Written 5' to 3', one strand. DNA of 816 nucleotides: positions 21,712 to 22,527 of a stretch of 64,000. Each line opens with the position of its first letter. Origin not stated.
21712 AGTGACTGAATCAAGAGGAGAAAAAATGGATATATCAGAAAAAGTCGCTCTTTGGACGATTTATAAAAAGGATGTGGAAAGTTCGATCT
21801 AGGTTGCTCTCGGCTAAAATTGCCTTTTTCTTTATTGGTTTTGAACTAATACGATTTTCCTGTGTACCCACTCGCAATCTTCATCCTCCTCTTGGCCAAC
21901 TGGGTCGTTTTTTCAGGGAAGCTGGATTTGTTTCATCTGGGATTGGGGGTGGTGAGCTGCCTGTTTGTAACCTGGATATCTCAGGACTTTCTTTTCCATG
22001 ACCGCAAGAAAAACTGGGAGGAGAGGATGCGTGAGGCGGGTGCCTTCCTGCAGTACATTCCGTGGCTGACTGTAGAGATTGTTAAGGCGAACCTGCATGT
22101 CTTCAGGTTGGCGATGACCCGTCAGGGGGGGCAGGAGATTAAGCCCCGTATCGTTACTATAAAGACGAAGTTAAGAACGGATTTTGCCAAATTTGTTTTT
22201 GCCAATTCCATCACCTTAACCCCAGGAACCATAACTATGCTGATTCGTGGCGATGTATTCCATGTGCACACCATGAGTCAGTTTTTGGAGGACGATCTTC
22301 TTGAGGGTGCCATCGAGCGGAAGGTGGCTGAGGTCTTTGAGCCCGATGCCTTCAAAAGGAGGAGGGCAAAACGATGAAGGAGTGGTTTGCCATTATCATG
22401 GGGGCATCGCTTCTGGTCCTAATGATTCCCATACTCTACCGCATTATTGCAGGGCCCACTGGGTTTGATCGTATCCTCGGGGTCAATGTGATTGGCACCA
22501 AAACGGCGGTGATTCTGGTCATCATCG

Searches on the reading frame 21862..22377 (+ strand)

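Call 13: search_protein_families(library=pfam, proteins=[window:21862-22377:+], max_evalue=0.001)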
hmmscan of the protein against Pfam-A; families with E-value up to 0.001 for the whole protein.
window:21862-22377:+ (171 aa): 1 family
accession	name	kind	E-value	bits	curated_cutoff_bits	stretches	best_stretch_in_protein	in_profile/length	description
PF01899.21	MNHE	-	1.4e-30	106.5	27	1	7-155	1-142/145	Na+/H+ ion antiporter subunit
